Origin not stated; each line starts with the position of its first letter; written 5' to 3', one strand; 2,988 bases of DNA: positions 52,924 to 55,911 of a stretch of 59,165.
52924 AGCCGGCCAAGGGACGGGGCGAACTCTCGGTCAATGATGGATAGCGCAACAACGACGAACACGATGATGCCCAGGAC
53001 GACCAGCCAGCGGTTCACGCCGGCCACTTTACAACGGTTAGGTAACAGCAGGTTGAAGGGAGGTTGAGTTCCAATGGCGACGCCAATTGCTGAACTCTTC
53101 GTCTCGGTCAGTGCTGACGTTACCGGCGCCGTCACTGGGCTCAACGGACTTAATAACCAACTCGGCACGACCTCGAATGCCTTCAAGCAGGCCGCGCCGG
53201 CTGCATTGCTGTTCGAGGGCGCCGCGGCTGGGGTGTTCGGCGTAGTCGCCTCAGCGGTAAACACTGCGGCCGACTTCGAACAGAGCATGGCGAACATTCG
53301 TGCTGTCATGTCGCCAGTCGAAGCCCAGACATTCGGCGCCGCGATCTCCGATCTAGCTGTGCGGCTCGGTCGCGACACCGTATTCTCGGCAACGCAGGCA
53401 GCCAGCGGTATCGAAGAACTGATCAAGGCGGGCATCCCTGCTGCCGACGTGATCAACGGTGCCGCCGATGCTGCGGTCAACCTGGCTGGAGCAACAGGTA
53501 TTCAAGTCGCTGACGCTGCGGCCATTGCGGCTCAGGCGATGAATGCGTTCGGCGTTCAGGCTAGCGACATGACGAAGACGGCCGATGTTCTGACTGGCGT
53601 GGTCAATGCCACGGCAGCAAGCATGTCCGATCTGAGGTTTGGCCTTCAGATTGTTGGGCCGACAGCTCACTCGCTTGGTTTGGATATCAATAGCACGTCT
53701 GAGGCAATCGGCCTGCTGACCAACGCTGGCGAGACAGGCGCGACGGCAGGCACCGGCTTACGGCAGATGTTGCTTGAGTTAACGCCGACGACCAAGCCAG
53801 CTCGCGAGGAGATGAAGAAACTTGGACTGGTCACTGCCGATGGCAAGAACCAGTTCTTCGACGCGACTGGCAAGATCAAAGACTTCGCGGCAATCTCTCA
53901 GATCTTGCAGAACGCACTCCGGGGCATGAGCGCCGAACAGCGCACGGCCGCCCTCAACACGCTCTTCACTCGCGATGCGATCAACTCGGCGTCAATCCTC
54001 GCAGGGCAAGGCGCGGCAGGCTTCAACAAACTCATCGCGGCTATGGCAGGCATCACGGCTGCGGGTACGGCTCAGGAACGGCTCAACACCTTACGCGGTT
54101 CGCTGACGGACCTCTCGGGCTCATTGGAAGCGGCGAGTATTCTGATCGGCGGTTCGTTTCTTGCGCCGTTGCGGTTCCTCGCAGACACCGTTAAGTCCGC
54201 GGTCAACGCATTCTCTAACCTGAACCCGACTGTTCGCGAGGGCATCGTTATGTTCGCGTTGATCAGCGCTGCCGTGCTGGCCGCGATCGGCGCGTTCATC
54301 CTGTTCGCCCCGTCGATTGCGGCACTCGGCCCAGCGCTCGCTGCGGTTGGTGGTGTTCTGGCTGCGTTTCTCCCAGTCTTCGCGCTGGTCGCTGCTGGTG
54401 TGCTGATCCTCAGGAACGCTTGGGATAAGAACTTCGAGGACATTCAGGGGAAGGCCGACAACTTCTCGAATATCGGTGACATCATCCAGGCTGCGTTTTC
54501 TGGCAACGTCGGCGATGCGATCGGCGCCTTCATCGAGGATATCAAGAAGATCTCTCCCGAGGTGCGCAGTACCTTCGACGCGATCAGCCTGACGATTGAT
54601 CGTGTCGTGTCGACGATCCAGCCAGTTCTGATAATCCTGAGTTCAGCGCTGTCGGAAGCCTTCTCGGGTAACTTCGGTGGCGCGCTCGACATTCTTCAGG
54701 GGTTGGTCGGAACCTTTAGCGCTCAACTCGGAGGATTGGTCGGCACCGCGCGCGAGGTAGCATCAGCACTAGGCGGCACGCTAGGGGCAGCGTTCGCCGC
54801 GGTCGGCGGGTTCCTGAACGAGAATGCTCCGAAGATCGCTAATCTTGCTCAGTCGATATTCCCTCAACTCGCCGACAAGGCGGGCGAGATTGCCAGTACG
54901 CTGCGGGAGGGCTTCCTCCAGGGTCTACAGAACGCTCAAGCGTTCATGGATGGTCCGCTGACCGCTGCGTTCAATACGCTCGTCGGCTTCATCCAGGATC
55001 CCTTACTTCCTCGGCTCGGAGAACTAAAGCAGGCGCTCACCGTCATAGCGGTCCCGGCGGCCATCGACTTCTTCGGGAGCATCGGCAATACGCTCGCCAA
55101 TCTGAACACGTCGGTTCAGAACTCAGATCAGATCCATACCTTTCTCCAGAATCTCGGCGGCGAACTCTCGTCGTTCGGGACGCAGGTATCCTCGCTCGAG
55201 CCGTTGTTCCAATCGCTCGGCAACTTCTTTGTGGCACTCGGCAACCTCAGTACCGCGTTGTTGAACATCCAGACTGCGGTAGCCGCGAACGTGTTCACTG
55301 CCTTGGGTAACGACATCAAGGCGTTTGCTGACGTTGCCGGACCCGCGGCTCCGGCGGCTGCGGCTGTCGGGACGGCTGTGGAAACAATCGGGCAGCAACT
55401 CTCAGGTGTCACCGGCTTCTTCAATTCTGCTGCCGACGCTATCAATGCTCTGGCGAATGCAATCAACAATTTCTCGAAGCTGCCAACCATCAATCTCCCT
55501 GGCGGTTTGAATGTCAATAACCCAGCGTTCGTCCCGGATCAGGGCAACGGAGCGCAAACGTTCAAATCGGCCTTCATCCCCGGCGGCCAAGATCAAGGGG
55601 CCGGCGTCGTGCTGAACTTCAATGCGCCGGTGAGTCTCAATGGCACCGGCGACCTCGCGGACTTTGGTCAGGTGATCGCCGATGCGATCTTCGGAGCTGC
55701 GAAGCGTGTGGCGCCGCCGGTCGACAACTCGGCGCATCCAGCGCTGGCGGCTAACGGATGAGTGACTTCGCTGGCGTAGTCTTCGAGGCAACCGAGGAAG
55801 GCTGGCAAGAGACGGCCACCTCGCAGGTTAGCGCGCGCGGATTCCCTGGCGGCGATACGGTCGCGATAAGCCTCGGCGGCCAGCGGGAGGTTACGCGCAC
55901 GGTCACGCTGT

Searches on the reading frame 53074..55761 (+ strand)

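Call 6: search_protein_families(library=phrogs, proteins=[window:53074-55761:+], max_evalue=0.001)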
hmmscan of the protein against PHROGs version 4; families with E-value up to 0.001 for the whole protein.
window:53074-55761:+ (895 aa): 23 families
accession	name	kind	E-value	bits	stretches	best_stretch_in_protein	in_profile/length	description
phrog_1533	-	tail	3.6e-77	261.1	1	50-432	238-622/1688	tail length tape measure protein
phrog_4704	-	tail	1.8e-75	255.9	1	51-426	205-567/625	tail length tape measure protein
phrog_1272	-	tail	2.2e-57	195.7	1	37-794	238-1020/1606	tail length tape measure protein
phrog_5218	-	unknown function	3.5e-57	195.4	1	27-460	193-666/1599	-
phrog_28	-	tail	2.5e-55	189.6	1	25-614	231-769/1228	tail length tape measure protein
phrog_167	-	tail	2e-49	169.3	1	51-583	272-716/1555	tail length tape measure protein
phrog_9696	-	tail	6.2e-49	167.7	1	21-878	37-584/1415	tail length tape measure protein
phrog_991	-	tail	9.4e-49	167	1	34-607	259-823/1966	tail length tape measure protein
phrog_5493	-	tail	7.1e-45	154.7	1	34-300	39-295/1102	tail length tape measure protein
phrog_1293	-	tail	6.9e-41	141.1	1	17-430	136-543/1424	tail length tape measure protein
phrog_19074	-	unknown function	4.5e-34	118.6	1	41-376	131-458/1384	-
phrog_36752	-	unknown function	1e-30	107.3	1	55-440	66-448/1078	-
phrog_58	-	tail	5.9e-24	85.5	2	22-621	290-936/1544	tail length tape measure protein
phrog_38390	-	tail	1.3e-20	74.2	1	6-256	2-248/1029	tail length tape measure protein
phrog_16692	-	unknown function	1.2e-17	64.6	1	23-331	141-433/1107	-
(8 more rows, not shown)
